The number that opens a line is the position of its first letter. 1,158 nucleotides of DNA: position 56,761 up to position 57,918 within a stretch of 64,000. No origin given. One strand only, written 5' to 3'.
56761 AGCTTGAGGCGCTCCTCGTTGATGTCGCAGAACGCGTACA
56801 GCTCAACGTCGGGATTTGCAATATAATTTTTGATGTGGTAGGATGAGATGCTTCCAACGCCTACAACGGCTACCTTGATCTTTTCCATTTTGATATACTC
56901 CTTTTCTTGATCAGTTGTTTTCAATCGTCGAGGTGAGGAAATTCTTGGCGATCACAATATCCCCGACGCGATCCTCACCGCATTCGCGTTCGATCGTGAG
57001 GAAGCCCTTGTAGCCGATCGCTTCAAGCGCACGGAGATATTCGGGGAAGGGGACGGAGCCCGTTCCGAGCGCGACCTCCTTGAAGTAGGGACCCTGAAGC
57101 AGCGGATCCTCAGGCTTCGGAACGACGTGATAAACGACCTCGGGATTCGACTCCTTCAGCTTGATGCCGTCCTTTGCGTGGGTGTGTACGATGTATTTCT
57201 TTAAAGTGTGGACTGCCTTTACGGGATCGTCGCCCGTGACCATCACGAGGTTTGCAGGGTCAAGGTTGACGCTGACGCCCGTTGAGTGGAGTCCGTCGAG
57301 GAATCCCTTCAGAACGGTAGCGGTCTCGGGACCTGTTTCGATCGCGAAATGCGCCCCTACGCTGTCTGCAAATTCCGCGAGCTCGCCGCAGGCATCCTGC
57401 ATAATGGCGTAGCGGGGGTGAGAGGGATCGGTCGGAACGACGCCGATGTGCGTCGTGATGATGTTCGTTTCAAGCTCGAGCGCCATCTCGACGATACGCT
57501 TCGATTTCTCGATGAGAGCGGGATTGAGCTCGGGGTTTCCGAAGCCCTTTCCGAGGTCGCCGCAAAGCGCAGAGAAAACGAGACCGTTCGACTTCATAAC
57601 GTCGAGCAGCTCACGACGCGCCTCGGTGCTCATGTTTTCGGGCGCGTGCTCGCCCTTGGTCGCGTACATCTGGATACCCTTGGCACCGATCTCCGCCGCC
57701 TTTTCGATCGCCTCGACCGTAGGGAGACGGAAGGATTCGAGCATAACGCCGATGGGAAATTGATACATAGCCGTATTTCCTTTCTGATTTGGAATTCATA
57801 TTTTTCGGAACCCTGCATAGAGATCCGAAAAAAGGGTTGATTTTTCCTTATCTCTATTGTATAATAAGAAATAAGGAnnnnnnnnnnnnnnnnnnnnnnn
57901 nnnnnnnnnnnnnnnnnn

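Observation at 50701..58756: Mirror-image AraC-controlled locus: two GH-like unknowns facing a Gfo/Idh/MocA oxidoreductase plus TIM-barrel pair (possible oxidative glycoside-cleavage pathway)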

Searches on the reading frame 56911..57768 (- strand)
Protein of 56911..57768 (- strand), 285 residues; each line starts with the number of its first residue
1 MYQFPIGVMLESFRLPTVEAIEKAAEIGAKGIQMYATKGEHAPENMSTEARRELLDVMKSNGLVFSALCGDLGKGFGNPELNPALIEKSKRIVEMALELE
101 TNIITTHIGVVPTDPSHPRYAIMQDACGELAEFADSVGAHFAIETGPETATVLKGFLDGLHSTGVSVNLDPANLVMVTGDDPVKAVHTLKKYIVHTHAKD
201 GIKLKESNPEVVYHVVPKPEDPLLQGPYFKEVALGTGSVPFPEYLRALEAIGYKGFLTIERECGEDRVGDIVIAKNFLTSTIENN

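Call 3: search_protein_families(library=pfam, proteins=[window:56911-57768:-], max_evalue=0.01)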
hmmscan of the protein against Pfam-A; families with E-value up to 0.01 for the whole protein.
window:56911-57768:- (285 aa): 2 families
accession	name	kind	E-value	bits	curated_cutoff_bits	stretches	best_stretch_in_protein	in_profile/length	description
PF01261.30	AP_endonuc_2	-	1.3e-28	100.8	31.1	1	21-267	1-235/249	Xylose isomerase-like TIM barrel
PF04909.20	Amidohydro_2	-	0.0013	19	26.4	1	4-123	82-195/289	Amidohydrolase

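Call 4: search_protein_families(library=ncbifam, proteins=[window:56911-57768:-], max_evalue=0.01)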
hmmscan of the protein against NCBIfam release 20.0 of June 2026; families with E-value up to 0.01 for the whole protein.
window:56911-57768:- (285 aa): 4 families
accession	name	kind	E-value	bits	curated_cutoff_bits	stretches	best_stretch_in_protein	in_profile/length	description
NF009689.0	PRK13210.1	subfamily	5.9e-06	25.7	200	1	229-283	224-280/286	L-ribulose-5-phosphate 3-epimerase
TIGR04379.1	myo_inos_iolE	equivalog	2.8e-05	23.8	290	1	137-262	149-267/290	myo-inosose-2 dehydratase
NF009688.0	PRK13209.1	subfamily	0.0001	21.4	317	1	228-282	221-277/286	L-ribulose-5-phosphate 3-epimerase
TIGR00542.1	hxl6Piso_put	equivalog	0.00011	21.6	272.15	1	219-283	214-273/279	L-ribulose-5-phosphate 3-epimerase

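Call 8: search_solved_structures(query=window:56911-57768:-, max_evalue=0.01)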
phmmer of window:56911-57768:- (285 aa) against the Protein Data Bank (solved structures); distinct sequences matched with E-value up to 0.01: 4.
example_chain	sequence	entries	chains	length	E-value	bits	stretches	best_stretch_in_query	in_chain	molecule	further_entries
3tva_A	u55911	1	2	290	2.2e-18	70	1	85-269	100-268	Xylose isomerase domain protein TIM barrel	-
3wqo_A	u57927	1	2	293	2.9e-06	30.3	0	38-154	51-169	Uncharacterized protein MJ1311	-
8z1i_A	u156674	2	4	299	0.00042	23.2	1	89-201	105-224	Art22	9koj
2zds_A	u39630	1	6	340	0.0077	19.1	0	123-268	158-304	Putative DNA-binding protein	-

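Call 14: search_solved_structures(query=window:56911-57768:-, max_evalue=10, show_alignments=2)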
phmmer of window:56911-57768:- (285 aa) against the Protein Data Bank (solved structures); distinct sequences matched with E-value up to 10: 7.
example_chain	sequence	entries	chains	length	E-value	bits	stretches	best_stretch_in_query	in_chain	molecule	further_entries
3tva_A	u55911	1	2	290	2.2e-18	70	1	85-269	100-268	Xylose isomerase domain protein TIM barrel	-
3wqo_A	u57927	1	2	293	2.9e-06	30.3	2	38-154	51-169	Uncharacterized protein MJ1311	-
8z1i_A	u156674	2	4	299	0.00042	23.2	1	89-201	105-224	Art22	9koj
2zds_A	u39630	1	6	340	0.0077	19.1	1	123-268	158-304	Putative DNA-binding protein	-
7vpf_A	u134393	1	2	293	0.02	17.7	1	55-275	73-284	Xylose isomerase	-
3hpd_A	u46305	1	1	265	0.95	12.2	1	6-107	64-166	Hydroxyethylthiazole kinase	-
3p6l_A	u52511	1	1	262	1.9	11.2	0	6-36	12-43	Sugar phosphate isomerase/epimerase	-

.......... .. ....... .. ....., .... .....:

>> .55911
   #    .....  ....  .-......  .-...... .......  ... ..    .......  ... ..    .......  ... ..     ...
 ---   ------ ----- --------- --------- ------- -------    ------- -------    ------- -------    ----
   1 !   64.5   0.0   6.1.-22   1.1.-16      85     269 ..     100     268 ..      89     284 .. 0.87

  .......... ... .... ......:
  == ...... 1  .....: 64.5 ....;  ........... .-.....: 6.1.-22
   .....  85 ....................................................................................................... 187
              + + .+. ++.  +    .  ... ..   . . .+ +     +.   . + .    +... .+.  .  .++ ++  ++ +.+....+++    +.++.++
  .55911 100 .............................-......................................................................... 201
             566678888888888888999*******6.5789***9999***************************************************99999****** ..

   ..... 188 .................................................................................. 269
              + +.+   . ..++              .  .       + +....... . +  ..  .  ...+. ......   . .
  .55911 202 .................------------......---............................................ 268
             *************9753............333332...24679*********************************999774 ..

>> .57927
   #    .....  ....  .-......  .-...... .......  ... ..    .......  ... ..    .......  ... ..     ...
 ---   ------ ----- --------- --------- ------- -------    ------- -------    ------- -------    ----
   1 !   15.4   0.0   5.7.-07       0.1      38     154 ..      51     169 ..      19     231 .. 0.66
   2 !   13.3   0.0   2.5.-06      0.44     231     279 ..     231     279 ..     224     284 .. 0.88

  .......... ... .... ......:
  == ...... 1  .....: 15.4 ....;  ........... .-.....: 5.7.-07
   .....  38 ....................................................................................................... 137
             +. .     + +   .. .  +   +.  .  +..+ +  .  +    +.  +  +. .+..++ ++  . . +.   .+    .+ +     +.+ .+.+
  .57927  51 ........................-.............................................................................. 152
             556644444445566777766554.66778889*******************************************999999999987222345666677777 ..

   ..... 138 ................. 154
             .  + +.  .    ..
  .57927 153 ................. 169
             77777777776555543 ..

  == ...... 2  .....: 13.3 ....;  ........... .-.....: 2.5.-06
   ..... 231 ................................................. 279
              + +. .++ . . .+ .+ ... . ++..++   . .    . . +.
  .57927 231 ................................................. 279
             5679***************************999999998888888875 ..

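Call 23: find_homologous_proteins(query=window:56911-57768:-, max_evalue=0.00001)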
Query window:56911-57768:- (285 aa): 8000 proteins with E <= 0.00001 among 8000 candidates; the best 120 are listed.
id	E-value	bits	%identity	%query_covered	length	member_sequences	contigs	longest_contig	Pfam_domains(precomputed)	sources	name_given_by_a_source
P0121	2.9e-185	632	99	100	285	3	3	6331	PF01261.31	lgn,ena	-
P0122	2.6e-172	590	92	99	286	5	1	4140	PF01261.31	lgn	-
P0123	7.3e-166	569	88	100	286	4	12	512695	PF01261.31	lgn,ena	-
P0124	1.8e-160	551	85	100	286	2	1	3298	PF01261.31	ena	-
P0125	4.0e-154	530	83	99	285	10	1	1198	PF01261.31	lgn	-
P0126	1.9e-151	521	82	99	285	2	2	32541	PF01261.31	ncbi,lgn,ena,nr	ncbi:MAG: sugar phosphate isomerase/epimerase [Clostridia bacterium]|nr:sugar phosphate isomerase/ep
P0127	5.5e-151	520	82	99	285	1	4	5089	PF01261.31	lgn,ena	-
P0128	2.0e-150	518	80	99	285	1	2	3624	PF01261.31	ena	-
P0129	2.5e-150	518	82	99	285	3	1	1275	PF01261.31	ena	-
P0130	7.2e-149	513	80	99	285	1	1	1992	PF01261.31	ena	-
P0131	3.2e-148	511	80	99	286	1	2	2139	PF01261.31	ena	-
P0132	1.1e-144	499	79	99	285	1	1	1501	PF01261.31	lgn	-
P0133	8.4e-143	493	78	99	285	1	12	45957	PF01261.31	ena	-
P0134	8.4e-143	493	78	99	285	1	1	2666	PF01261.31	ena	-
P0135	1.8e-142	492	78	99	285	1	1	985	PF01261.31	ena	-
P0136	2.2e-142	492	78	99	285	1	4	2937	PF01261.31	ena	-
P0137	3.1e-142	491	77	99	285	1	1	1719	PF01261.31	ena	-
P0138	5.1e-142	490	78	100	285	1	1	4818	PF01261.31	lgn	-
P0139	8.1e-142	490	77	99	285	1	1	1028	PF01261.31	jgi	jgi:sugar phosphate isomerase/epimerase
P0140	1.1e-141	489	78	99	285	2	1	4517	PF01261.31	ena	-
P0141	1.3e-133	463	73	99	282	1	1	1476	PF01261.31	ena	-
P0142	4.4e-133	461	74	100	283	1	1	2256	PF01261.31,PF04909.21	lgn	-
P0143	1.2e-132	460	72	99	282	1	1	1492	PF01261.31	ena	-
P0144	1.4e-132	459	73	99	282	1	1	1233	PF01261.31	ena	-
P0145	2.7e-132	459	72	99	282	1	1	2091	PF01261.31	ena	-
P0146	3.4e-132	458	73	99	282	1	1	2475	PF01261.31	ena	-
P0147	7.4e-132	457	72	99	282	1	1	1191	PF01261.31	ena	-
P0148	1.1e-131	457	74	100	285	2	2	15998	PF01261.31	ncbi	-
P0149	2.0e-131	456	72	99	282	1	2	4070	PF01261.31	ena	-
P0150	2.4e-131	455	72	100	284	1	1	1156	PF01261.31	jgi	-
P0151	3.9e-131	455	73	100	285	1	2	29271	PF01261.31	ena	-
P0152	6.8e-131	454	72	100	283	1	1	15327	PF01261.31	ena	-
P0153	1.0e-130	453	73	100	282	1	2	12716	PF01261.31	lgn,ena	-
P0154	1.1e-130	453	72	99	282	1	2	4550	PF01261.31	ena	-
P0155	1.4e-130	453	72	99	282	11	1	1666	PF01261.31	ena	-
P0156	1.6e-130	453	71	99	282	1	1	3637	PF01261.31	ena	-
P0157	2.5e-130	452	71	100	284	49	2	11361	PF01261.31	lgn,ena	-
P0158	2.7e-130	452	72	100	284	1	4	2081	PF01261.31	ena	-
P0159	3.0e-130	452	72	99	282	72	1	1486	PF01261.31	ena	-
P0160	3.5e-130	452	73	99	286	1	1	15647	PF01261.31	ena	-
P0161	3.8e-130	451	72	100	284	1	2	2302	PF01261.31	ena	-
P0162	4.5e-130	451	72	99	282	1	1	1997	PF01261.31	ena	-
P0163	5.5e-130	451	71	100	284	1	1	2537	PF01261.31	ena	-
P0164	5.7e-130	451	71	100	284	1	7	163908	PF01261.31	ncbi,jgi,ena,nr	ncbi:MAG: sugar phosphate isomerase/epimerase [Ruminococcaceae bacterium]|nr:sugar phosphate isomera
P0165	7.2e-130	451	72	100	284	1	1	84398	PF01261.31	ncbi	-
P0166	7.6e-130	451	71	99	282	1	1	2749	PF01261.31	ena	-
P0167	7.6e-130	451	71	100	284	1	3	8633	PF01261.31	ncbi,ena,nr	ncbi:MAG: sugar phosphate isomerase/epimerase [Clostridia bacterium]|nr:sugar phosphate isomerase/ep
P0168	1.4e-129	450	72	100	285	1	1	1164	PF01261.31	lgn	-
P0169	1.5e-129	450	71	100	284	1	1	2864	PF01261.31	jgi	-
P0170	1.5e-129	450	71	99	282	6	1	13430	PF01261.31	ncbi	-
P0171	2.0e-129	449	71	100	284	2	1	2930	PF01261.31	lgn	-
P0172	2.0e-129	449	71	99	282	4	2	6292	PF01261.31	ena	-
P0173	2.7e-129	449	71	99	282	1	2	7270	PF01261.31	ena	-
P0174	2.7e-129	449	71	99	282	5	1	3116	PF01261.31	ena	-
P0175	3.1e-129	449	70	100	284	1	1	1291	PF01261.31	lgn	-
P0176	3.1e-129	448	71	99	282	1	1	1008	PF01261.31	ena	-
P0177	3.5e-129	448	71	99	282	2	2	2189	PF01261.31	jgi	-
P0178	3.8e-129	448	72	100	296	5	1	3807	PF01261.31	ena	-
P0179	4.3e-129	448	72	99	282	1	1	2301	PF01261.31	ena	-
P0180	7.0e-129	447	71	99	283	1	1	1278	PF01261.31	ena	-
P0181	8.7e-129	447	71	99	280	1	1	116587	PF01261.31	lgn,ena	-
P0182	9.5e-129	447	73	98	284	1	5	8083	PF01261.31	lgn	-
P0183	9.7e-129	447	70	99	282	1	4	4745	PF01261.31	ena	-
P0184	1.1e-128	447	71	99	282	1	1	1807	PF01261.31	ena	-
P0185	1.3e-128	447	72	99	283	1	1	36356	PF01261.31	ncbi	-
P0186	1.3e-128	446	70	99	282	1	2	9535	PF01261.31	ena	-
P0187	1.6e-128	446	69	99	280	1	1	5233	PF01261.31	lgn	-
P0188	2.2e-128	446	70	100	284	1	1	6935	PF01261.31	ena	-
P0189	2.2e-128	446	70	99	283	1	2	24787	PF01261.31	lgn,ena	-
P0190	2.4e-128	446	71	99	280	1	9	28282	PF01261.31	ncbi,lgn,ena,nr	ncbi:MAG: sugar phosphate isomerase/epimerase [Clostridia bacterium]|nr:sugar phosphate isomerase/ep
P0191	2.6e-128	445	70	100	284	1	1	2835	PF01261.31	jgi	jgi:sugar phosphate isomerase/epimerase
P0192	2.6e-128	445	72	100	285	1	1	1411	PF01261.31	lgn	-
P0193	2.8e-128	445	71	100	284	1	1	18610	PF01261.31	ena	-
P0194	3.0e-128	445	72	100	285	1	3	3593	PF01261.31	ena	-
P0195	3.3e-128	445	71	100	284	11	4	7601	PF01261.31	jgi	-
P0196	3.5e-128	445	72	99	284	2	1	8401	PF01261.31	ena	-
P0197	3.6e-128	445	71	100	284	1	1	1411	PF01261.31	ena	-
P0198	4.0e-128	445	72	99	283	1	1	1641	PF01261.31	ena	-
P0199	4.8e-128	445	72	100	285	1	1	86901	PF01261.31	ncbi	-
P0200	5.1e-128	445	73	98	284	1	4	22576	PF01261.31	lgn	-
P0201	5.3e-128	444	71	100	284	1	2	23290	PF01261.31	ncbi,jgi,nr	ncbi:MAG: sugar phosphate isomerase/epimerase [Ruminococcaceae bacterium]|nr:sugar phosphate isomera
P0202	5.4e-128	444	71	100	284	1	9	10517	PF01261.31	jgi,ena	-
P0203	5.4e-128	444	72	98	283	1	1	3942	PF01261.31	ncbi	-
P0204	6.3e-128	444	72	100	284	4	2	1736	PF01261.31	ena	-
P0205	6.7e-128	444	70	99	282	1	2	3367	PF01261.31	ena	-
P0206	7.0e-128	444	71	99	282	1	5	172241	PF01261.31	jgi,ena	-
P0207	7.6e-128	444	71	100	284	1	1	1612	PF01261.31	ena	-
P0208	8.5e-128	444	70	99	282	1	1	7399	PF01261.31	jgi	-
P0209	8.5e-128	444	70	100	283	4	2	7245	PF01261.31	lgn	-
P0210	8.5e-128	444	70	99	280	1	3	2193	PF01261.31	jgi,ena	-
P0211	1.1e-127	443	73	100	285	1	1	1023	PF01261.31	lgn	-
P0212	1.2e-127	443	71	99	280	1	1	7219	PF01261.31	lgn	-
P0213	1.5e-127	443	71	100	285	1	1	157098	PF01261.31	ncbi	-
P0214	1.6e-127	443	70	100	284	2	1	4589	PF01261.31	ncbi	-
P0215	1.6e-127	443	72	100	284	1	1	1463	PF01261.31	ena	-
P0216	1.8e-127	443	70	99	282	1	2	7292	PF01261.31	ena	-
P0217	2.1e-127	442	70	100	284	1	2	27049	PF01261.31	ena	-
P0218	2.2e-127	442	71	99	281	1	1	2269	PF01261.31,PF04909.21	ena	-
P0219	2.2e-127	442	70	99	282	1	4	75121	PF01261.31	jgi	-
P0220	2.3e-127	442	71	99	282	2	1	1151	PF01261.31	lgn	-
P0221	2.5e-127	442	70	100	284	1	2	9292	PF01261.31,PF04909.21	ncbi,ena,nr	ncbi:MAG: sugar phosphate isomerase/epimerase [Clostridia bacterium]|nr:sugar phosphate isomerase/ep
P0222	3.1e-127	442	70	99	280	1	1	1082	PF01261.31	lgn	-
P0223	3.1e-127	442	69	100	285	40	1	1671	PF01261.31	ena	-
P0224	3.7e-127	442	69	100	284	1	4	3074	PF01261.31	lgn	-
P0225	3.9e-127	442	68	100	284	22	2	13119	PF01261.31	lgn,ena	-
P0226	4.3e-127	441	69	100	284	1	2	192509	PF01261.31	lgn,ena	-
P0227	4.3e-127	441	70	99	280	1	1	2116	PF01261.31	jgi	-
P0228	4.6e-127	441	73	99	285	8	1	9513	PF01261.31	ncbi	-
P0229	4.6e-127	441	73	99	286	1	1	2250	PF01261.31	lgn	-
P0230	4.8e-127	441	70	100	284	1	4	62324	PF01261.31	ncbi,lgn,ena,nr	ncbi:MAG: sugar phosphate isomerase/epimerase [Clostridia bacterium]|nr:sugar phosphate isomerase/ep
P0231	5.2e-127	441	70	99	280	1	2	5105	PF01261.31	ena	-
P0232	5.4e-127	441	71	99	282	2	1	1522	PF01261.31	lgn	-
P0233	5.6e-127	441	71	99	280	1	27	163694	PF01261.31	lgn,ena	-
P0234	5.7e-127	441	71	100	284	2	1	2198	PF01261.31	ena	-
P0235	5.9e-127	441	70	99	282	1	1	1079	PF01261.31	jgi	-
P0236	6.4e-127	441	71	100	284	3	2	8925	PF01261.31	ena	-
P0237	6.4e-127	441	74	100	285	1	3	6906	PF01261.31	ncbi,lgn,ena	-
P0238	7.1e-127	441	72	98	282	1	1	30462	PF01261.31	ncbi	-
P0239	7.5e-127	441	71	99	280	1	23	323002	PF01261.31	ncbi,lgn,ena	-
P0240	7.7e-127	441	71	99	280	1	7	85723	PF01261.31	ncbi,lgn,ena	-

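Call 24: find_encoding_contigs(protein=P0164, flank=8000, max_places=3)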
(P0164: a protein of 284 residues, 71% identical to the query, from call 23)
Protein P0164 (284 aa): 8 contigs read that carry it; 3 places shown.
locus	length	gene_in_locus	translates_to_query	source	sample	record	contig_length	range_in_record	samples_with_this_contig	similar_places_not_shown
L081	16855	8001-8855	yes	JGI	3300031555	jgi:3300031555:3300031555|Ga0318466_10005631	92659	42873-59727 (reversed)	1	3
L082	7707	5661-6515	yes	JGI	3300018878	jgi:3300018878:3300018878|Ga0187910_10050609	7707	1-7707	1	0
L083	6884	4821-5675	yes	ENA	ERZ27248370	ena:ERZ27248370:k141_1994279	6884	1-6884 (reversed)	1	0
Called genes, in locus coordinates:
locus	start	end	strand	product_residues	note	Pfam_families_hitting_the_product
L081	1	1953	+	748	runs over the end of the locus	PF18657:YDG (weak)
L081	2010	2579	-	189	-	PF01613:Flavin_Reduct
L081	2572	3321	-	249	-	PF00899:ThiF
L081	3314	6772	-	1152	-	-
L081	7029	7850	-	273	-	PF02311:AraC_binding (weak), PF00165:HTH_AraC, PF12833:HTH_18, PF00165:HTH_AraC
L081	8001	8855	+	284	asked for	PF01261:AP_endonuc_2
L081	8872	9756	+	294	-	PF01261:AP_endonuc_2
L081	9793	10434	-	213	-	PF00849:PseudoU_synth_2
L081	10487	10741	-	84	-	-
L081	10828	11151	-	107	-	PF05164:ZapA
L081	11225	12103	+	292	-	PF00696:AA_kinase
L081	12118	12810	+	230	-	PF00730:HhH-GPD, PF00633:HHH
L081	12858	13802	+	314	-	PF00480:ROK, PF01869:BcrAD_BadFG (faint)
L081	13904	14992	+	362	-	PF14607:GxDLY, PF13472:Lipase_GDSL_2 (weak), PF14606:Lipase_GDSL_3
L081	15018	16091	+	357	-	PF00657:Lipase_GDSL (faint), PF14607:GxDLY, PF14606:Lipase_GDSL_3, PF13472:Lipase_GDSL_2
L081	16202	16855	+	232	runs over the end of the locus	PF01259:SAICAR_synt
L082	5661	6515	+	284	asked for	PF01261:AP_endonuc_2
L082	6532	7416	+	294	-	PF01261:AP_endonuc_2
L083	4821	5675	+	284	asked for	PF01261:AP_endonuc_2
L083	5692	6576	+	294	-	PF01261:AP_endonuc_2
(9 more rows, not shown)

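Call 25: find_encoding_contigs(protein=P0239, flank=8000, max_places=3)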
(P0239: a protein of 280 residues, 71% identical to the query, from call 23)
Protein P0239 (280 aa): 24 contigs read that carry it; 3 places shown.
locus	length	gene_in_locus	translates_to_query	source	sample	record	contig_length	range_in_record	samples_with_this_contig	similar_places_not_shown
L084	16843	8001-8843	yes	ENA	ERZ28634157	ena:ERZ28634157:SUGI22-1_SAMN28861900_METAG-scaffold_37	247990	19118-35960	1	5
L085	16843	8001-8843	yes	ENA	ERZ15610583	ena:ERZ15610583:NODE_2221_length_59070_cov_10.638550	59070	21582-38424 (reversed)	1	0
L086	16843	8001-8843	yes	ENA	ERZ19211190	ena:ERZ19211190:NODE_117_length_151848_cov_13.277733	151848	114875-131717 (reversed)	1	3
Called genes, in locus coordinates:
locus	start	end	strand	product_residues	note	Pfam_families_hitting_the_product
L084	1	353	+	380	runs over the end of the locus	PF02350:Epimerase_2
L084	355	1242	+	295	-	PF01734:Patatin, PF19890:DUF6363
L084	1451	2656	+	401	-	PF13458:Peripla_BP_6, PF01094:ANF_receptor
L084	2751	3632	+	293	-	PF02653:BPD_transp_2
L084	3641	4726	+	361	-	PF02653:BPD_transp_2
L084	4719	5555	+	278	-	PF00005:ABC_tran, PF13304:AAA_21 (faint), PF12399:BCA_ABC_TP_C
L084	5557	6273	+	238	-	PF00005:ABC_tran, PF13304:AAA_21 (faint)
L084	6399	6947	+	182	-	PF04073:tRNA_edit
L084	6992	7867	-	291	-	PF02311:AraC_binding, PF07883:Cupin_2, PF00165:HTH_AraC, PF12833:HTH_18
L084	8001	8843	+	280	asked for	PF01261:AP_endonuc_2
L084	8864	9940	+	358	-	PF01408:GFO_IDH_MocA, PF22725:GFO_IDH_MocA_C3, PF02894:GFO_IDH_MocA_C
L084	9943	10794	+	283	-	PF01261:AP_endonuc_2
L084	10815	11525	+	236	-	PF01182:Glucosamine_iso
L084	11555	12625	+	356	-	PF01979:Amidohydro_1, PF07969:Amidohydro_3 (weak)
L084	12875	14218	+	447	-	PF01554:MatE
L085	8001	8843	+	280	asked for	PF01261:AP_endonuc_2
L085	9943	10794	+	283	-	PF01261:AP_endonuc_2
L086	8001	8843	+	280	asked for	PF01261:AP_endonuc_2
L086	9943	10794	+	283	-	PF01261:AP_endonuc_2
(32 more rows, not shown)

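Call 26: find_encoding_contigs(protein=P0213, flank=8000, max_places=2)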
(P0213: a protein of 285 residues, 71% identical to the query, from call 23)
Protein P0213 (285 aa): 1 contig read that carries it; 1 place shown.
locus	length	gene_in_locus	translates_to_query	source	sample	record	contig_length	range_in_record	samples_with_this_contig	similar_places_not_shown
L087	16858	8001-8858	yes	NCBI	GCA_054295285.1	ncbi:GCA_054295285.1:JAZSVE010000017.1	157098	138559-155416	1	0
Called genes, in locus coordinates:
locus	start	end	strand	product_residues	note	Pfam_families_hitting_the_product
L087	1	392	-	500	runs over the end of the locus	PF14821:Thr_synth_N, PF00291:PALP, PF24857:THR4_C (weak)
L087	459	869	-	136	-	-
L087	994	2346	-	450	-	PF00342:PGI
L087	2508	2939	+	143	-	PF01957:NfeD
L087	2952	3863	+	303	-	PF01145:Band_7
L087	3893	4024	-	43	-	-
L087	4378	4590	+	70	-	PF04070:DUF378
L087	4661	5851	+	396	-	PF00395:SLH, PF13539:Peptidase_M15_4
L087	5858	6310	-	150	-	-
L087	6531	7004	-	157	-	PF03073:TspO_MBR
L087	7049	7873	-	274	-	PF02311:AraC_binding, PF07883:Cupin_2, PF00165:HTH_AraC, PF12833:HTH_18, PF00165:HTH_AraC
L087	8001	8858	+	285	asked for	PF01261:AP_endonuc_2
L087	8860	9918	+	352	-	PF01408:GFO_IDH_MocA, PF03435:Sacchrp_dh_NADP (faint), PF22725:GFO_IDH_MocA_C3, PF02894:GFO_IDH_MocA_C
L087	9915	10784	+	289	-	PF01261:AP_endonuc_2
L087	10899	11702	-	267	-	PF02311:AraC_binding (weak), PF07883:Cupin_2, PF00165:HTH_AraC (faint), PF12833:HTH_18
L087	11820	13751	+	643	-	-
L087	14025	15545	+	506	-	-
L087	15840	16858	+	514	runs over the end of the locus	-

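Call 39: find_related_loci(query=A2, collection=metagenome_contigs, flank=8000)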
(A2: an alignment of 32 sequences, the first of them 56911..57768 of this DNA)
Query A2 (285 aa) in metagenome_contigs; peptide patterns used: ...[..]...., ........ (x = any residue, [..] = any of these).
600 stretches matched a pattern (row limit reached: there are more); 588 encode a relative of the query (tblastn E <= 1e-3); the best 80 are kept; 80 distinct loci.
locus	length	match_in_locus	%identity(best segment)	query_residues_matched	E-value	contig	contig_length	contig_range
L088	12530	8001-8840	71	1-283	5e-134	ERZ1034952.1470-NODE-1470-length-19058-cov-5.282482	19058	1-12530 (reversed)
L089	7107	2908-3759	70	1-285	5e-134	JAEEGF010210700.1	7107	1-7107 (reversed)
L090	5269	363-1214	69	1-285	4e-134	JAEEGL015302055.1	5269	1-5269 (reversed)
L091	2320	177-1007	71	1-278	9e-141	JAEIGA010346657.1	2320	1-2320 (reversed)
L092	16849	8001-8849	71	1-283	7e-132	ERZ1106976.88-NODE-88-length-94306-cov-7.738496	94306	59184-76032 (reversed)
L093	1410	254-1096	69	1-283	1e-140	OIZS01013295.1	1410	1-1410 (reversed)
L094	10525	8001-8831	70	1-278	6e-129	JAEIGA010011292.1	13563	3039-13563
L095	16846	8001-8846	68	1-282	1e-128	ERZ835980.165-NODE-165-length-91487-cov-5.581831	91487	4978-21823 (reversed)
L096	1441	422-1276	69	1-285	2e-138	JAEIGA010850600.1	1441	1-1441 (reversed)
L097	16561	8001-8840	69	1-283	2e-127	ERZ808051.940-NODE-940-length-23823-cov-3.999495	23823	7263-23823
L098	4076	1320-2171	68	1-285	2e-129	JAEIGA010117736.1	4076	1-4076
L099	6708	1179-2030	68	1-284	2e-127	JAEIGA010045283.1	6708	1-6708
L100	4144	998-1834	67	1-282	7e-129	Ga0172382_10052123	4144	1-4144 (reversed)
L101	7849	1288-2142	69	1-285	5e-127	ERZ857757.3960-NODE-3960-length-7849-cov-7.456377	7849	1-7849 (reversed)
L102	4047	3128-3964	66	1-282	2e-128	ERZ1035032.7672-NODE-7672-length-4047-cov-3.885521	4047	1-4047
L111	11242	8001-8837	67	1-282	2e-124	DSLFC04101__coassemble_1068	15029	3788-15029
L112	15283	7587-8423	67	1-282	2e-124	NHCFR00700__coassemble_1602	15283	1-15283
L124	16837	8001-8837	66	1-282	7e-122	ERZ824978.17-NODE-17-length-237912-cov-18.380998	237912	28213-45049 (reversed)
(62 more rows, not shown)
